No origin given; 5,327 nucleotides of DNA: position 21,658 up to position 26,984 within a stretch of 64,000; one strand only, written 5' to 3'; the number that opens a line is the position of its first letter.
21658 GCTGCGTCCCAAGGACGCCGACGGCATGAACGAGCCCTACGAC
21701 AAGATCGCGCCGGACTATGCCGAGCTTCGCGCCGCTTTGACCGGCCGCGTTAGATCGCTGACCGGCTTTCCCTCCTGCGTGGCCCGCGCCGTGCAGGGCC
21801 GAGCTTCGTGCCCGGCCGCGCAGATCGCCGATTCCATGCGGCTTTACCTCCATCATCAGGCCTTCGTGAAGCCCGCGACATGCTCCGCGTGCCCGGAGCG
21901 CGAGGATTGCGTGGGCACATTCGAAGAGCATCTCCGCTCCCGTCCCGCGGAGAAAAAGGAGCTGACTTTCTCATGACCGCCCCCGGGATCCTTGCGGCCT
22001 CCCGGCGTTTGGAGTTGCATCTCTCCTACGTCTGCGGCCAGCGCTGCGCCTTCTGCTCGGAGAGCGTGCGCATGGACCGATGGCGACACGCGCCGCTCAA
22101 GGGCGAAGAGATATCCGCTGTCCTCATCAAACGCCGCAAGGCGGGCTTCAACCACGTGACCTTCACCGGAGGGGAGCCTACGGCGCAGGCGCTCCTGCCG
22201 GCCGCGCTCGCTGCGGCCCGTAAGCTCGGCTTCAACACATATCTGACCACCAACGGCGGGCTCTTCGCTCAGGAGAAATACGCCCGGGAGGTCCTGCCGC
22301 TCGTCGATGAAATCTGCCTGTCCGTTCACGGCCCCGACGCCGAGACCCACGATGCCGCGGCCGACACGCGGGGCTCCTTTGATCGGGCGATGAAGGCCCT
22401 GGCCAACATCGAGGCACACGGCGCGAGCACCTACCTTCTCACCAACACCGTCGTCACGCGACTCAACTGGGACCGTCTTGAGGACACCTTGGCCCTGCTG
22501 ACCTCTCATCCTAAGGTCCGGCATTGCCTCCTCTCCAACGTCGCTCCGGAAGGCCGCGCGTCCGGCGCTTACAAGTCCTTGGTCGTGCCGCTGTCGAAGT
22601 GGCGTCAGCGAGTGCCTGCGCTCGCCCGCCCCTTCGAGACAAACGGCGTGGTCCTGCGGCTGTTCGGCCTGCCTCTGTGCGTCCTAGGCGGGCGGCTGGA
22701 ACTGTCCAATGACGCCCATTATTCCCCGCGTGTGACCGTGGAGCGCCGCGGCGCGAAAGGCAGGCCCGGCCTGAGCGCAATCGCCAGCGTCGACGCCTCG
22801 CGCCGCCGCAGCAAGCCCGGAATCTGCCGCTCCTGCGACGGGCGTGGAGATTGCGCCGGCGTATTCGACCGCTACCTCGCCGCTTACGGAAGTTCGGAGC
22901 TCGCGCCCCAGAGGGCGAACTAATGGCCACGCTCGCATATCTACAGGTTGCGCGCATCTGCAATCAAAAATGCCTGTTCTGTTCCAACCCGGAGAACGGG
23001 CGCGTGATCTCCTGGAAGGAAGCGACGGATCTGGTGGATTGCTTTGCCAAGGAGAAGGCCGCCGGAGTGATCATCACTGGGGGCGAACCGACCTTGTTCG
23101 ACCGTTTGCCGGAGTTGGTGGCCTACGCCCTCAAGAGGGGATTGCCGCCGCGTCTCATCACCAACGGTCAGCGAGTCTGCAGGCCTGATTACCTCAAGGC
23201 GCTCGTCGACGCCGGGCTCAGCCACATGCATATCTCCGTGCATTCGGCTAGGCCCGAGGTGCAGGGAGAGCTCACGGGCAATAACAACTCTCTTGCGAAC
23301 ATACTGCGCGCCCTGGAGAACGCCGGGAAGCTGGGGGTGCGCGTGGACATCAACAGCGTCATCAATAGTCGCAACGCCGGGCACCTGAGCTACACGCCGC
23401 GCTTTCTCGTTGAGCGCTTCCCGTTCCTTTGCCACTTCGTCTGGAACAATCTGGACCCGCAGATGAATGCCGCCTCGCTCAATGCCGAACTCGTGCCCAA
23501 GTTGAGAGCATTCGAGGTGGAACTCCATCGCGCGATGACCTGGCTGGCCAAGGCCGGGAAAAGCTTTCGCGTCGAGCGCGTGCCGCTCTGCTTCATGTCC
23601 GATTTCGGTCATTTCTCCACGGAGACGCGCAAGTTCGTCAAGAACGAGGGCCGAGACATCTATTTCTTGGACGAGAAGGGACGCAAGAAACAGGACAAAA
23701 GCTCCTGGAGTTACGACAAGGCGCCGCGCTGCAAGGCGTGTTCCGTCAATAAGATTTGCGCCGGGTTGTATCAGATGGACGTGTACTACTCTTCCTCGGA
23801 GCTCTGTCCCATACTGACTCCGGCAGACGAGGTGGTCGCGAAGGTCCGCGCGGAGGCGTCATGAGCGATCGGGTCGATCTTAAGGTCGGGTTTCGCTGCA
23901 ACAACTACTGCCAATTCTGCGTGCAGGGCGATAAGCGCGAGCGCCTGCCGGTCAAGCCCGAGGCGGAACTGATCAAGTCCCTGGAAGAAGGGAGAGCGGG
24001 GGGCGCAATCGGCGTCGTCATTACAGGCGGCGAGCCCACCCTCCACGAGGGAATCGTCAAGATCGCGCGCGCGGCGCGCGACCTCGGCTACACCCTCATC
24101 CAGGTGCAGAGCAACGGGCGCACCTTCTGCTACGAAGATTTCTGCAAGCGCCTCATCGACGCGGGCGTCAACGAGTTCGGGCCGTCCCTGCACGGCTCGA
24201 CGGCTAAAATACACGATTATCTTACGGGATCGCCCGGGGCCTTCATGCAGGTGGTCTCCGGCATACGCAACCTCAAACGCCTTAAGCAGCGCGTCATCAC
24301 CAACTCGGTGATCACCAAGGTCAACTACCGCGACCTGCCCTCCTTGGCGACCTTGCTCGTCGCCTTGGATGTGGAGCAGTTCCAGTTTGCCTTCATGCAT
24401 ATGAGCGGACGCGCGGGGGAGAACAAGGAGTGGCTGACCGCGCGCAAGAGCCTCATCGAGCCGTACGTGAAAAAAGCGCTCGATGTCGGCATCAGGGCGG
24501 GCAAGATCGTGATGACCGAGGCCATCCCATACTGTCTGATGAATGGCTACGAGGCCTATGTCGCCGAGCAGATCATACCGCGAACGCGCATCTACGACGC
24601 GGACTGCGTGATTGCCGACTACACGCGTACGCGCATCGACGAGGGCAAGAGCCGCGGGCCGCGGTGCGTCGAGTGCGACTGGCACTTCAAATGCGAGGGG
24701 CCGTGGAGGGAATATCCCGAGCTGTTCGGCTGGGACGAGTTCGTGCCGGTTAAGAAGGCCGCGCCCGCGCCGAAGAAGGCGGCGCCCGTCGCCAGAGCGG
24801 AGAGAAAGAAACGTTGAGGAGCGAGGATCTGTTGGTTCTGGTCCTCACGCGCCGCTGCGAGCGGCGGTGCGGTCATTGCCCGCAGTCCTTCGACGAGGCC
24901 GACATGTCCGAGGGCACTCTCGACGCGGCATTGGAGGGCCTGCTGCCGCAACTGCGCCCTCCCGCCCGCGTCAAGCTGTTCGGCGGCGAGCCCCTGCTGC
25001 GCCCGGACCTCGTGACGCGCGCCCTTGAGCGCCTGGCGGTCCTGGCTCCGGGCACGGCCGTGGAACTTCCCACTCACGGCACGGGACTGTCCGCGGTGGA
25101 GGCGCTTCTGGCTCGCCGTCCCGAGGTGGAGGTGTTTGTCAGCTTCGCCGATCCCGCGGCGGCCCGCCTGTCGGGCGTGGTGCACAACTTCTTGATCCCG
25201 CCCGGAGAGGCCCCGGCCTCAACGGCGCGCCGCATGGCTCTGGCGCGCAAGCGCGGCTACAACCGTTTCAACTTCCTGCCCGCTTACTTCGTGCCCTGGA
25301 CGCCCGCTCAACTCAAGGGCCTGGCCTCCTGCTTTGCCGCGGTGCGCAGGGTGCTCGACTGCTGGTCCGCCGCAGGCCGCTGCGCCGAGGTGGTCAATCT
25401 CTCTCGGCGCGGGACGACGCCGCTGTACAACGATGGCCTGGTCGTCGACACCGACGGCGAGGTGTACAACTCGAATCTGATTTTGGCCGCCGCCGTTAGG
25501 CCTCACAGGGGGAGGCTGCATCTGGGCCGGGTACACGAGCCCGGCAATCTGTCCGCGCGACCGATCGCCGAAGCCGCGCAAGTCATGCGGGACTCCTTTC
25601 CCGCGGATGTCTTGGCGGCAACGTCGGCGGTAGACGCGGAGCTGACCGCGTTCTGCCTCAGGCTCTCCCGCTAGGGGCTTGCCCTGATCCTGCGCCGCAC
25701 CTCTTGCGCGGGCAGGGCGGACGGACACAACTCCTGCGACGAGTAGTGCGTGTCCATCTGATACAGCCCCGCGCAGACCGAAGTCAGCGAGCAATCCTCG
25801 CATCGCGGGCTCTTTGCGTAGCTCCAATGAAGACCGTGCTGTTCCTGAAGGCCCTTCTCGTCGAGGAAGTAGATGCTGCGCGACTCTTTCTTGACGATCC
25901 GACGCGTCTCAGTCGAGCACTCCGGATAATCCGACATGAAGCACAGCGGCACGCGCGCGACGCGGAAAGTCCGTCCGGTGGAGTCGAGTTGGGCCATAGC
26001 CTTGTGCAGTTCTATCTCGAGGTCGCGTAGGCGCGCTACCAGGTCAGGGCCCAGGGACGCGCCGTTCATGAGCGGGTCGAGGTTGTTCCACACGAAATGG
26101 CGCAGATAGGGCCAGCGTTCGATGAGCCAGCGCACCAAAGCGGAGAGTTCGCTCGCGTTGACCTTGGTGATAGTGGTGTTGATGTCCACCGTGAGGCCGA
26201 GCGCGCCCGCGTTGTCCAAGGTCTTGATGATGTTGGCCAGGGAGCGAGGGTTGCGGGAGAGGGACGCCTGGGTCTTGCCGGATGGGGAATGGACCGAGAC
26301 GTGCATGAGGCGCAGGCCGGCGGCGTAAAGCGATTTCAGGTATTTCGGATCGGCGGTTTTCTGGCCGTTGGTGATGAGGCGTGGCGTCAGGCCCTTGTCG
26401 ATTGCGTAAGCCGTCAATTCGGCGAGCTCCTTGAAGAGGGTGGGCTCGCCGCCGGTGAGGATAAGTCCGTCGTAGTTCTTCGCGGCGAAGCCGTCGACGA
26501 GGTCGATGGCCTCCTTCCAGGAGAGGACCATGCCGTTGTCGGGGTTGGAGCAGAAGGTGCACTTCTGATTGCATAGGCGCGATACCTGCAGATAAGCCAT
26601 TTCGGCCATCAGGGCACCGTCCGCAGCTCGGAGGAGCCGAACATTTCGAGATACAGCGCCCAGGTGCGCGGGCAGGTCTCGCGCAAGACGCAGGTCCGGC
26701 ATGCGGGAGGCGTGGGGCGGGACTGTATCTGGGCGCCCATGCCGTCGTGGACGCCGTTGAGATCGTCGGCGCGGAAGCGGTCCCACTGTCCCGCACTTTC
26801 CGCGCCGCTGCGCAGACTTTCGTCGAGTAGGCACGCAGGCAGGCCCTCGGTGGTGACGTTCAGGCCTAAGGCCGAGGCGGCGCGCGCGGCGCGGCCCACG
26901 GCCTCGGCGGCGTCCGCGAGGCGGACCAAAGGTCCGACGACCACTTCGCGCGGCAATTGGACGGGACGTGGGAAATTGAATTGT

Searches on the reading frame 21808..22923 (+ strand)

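Call 41: search_protein_families(library=ncbifam, proteins=[window:21808-22923:+], max_evalue=0.00001)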
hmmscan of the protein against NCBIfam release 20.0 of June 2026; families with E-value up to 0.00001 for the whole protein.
window:21808-22923:+ (371 aa): 29 families (the best 25 are shown)
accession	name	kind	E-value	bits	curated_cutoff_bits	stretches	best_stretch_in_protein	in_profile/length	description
NF038332.1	rSAM_rare_HxsC4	exception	9.5e-27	94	500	1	63-367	11-334/335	radical SAM protein HxsC4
TIGR03977.1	rSAM_pair_HxsC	equivalog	1.3e-23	83.4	267.9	1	70-296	29-256/292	His-Xaa-Ser system radical SAM maturase HxsC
TIGR02109.1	PQQ_syn_pqqE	equivalog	5.3e-19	68.4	381.35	1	69-230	10-168/358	pyrroloquinoline quinone biosynthesis protein PqqE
NF038283.1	viperin_w_prok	equivalog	8e-19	67.9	180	1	68-223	4-169/281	viperin family antiviral radical SAM protein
NF045574.1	sacti_mat_StsB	exception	6.7e-17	61.5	625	1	76-244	106-268/466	StsB family radical SAM/SPASM domain sactipeptide maturase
TIGR04545.1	rSAM_ahbD_hemeb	equivalog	4.3e-15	56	500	1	72-254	6-184/339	heme b synthase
TIGR03962.1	mycofact_rSAM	equivalog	7e-13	48.5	265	1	64-259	10-199/339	mycofactocin radical SAM maturase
TIGR02495.1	NrdG2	equivalog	9.1e-13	48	131.15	1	76-220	26-168/193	anaerobic ribonucleoside-triphosphate reductase activating protein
NF050035.1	rSAM_WgK_link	exception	1.7e-12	47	650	1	70-254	13-193/367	radical SAM/SPASM peptide maturase WgkB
TIGR04466.1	rSAM_BlsE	equivalog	8.6e-12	45.1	400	1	70-243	7-173/327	cytosylglucuronate decarboxylase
TIGR04051.1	rSAM_NirJ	equivalog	1e-11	44.5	515.45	1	75-252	11-183/354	heme d1 biosynthesis radical SAM protein NirJ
TIGR02666.1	moaA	equivalog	2e-11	43.5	284.05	1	68-234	12-183/336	GTP 3',8-cyclase MoaA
TIGR02668.1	moaA_archaeal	equivalog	2.4e-11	43.2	325.25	1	68-268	12-209/303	GTP 3',8-cyclase MoaA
TIGR04317.1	W_rSAM_matur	equivalog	7.9e-11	41.7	380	1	66-248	4-187/349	tungsten cofactor oxidoreductase radical SAM maturase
TIGR04303.1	GeoRSP_rSAM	equivalog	1.8e-10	41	400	1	75-246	10-178/325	GeoRSP system radical SAM/SPASM protein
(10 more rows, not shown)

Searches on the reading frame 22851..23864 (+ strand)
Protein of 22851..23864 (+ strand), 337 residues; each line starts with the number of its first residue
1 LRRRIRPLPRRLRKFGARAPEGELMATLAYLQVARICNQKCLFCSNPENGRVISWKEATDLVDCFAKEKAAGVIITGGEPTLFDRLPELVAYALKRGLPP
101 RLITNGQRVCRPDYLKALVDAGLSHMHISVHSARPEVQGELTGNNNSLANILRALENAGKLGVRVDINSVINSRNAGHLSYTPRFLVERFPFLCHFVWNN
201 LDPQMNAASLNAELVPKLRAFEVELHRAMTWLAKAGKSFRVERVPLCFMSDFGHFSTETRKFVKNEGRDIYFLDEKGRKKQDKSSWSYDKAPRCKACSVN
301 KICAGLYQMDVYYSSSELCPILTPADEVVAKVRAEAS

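Call 41: search_protein_families(library=ncbifam, proteins=[window:22851-23864:+], max_evalue=0.00001)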
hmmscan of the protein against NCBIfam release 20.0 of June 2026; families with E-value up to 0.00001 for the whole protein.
window:22851-23864:+ (337 aa): 27 families (the best 25 are shown)
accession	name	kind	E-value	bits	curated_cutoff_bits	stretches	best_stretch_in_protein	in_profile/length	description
TIGR03977.1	rSAM_pair_HxsC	equivalog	6.9e-25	87.5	267.9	1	30-250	28-254/292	His-Xaa-Ser system radical SAM maturase HxsC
NF038332.1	rSAM_rare_HxsC4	exception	8.3e-20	71.2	500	1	31-253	18-248/335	radical SAM protein HxsC4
TIGR02666.1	moaA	equivalog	1.8e-18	66.6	284.05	1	33-172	16-165/336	GTP 3',8-cyclase MoaA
TIGR04546.1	rSAM_ahbC_deAc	equivalog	5.7e-18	64.9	650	1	32-194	44-209/390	12,18-didecarboxysiroheme deacetylase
TIGR02668.1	moaA_archaeal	equivalog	4e-17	62.2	325.25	1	31-179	14-166/303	GTP 3',8-cyclase MoaA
TIGR04347.1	pseudo_SAM_Halo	equivalog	1e-15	57.9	525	1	32-185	43-198/390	TIGR04347 family pseudo-SAM/SPASM protein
TIGR04055.1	rSAM_NirJ2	equivalog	2.4e-15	56.9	500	1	36-230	9-202/326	putative heme d1 biosynthesis radical SAM protein NirJ2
TIGR04053.2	TIGR04053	equivalog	1.2e-14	54.4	395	1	30-182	11-169/366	TIGR04053 family radical SAM/SPASM domain-containing protein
TIGR04054.1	rSAM_NirJ1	equivalog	2.2e-14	52.9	650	1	31-186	40-197/387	putative heme d1 biosynthesis radical SAM protein NirJ1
TIGR04545.1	rSAM_ahbD_hemeb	equivalog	3e-14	53.2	500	1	32-183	5-159/339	heme b synthase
TIGR02109.1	PQQ_syn_pqqE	equivalog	5.4e-14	51.9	381.35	1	32-178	12-161/358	pyrroloquinoline quinone biosynthesis protein PqqE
TIGR03962.1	mycofact_rSAM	equivalog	3.1e-13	49.6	265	1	35-180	20-167/339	mycofactocin radical SAM maturase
TIGR02495.1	NrdG2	equivalog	6.8e-13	48.4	131.15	1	36-167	25-159/193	anaerobic ribonucleoside-triphosphate reductase activating protein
NF001199.0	PRK00164.2-1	equivalog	1.2e-12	47.6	231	1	31-172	16-160/308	GTP 3',8-cyclase MoaA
NF038283.1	viperin_w_prok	equivalog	1.2e-12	47.6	180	1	34-176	9-167/281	viperin family antiviral radical SAM protein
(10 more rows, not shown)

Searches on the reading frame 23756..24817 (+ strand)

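Call 75: search_protein_families(library=ncbifam, proteins=[window:23756-24817:+], max_evalue=1e-20)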
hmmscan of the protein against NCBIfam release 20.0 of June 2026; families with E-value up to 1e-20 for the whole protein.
window:23756-24817:+ (353 aa): 2 families
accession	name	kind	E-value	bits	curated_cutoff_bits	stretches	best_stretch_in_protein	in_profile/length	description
NF038332.1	rSAM_rare_HxsC4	exception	4.3e-43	147.8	500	1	37-244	13-224/335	radical SAM protein HxsC4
TIGR03977.1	rSAM_pair_HxsC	equivalog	1.4e-30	106.2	267.9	1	44-284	31-276/292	His-Xaa-Ser system radical SAM maturase HxsC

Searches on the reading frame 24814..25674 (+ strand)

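Call 79: search_protein_families(library=ncbifam, proteins=[window:24814-25674:+], max_evalue=1e-8)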
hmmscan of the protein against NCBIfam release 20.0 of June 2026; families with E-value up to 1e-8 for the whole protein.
window:24814-25674:+ (286 aa): 0 families

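Call 83: search_protein_families(library=pfam, proteins=[window:24814-25674:+], max_evalue=0.001)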
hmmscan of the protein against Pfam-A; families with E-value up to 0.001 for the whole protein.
window:24814-25674:+ (286 aa): 1 family
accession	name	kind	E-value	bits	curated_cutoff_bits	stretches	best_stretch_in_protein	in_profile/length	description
PF04055.27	Radical_SAM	-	1.8e-06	28.7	29.5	1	10-150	2-142/166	Radical SAM superfamily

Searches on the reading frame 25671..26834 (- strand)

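Call 79: search_protein_families(library=ncbifam, proteins=[window:25671-26834:-], max_evalue=1e-8)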
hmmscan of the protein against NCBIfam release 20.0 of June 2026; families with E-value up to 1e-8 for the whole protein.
window:25671-26834:- (387 aa): 22 families
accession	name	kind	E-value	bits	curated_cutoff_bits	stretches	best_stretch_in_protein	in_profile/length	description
TIGR03977.1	rSAM_pair_HxsC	equivalog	1.3e-21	76.8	267.9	1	80-301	27-254/292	His-Xaa-Ser system radical SAM maturase HxsC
TIGR02666.1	moaA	equivalog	1.4e-18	67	284.05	1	84-245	16-188/336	GTP 3',8-cyclase MoaA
TIGR04545.1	rSAM_ahbD_hemeb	equivalog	1.5e-17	64.1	500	1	83-235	5-160/339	heme b synthase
TIGR04055.1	rSAM_NirJ2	equivalog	1.9e-17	63.8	500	1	86-240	8-164/326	putative heme d1 biosynthesis radical SAM protein NirJ2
NF038332.1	rSAM_rare_HxsC4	exception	1.2e-16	60.8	500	1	81-252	17-194/335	radical SAM protein HxsC4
TIGR04347.1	pseudo_SAM_Halo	equivalog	4.9e-15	55.7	525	1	83-240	43-202/390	TIGR04347 family pseudo-SAM/SPASM protein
NF038283.1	viperin_w_prok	equivalog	4.9e-15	55.4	180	1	85-246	9-188/281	viperin family antiviral radical SAM protein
TIGR02668.1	moaA_archaeal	equivalog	7e-15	54.8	325.25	1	82-238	14-174/303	GTP 3',8-cyclase MoaA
TIGR04546.1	rSAM_ahbC_deAc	equivalog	6.3e-14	51.6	650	1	83-237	44-200/390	12,18-didecarboxysiroheme deacetylase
TIGR04053.2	TIGR04053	equivalog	3.3e-13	49.6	395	1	83-239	13-175/366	TIGR04053 family radical SAM/SPASM domain-containing protein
TIGR04466.1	rSAM_BlsE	equivalog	2.8e-12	46.7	400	1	83-239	8-164/327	cytosylglucuronate decarboxylase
TIGR04054.1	rSAM_NirJ1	equivalog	3.7e-12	45.6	650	1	82-235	40-195/387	putative heme d1 biosynthesis radical SAM protein NirJ1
TIGR04051.1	rSAM_NirJ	equivalog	5.2e-12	45.4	515.45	1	85-238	9-164/354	heme d1 biosynthesis radical SAM protein NirJ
NF045574.1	sacti_mat_StsB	exception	1.2e-11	44.2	625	1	78-235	96-254/466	StsB family radical SAM/SPASM domain sactipeptide maturase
NF045646.2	rSAM_Se_TrsS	equivalog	4.7e-11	41.9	490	1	80-245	88-259/441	radical SAM (seleno)protein TrsS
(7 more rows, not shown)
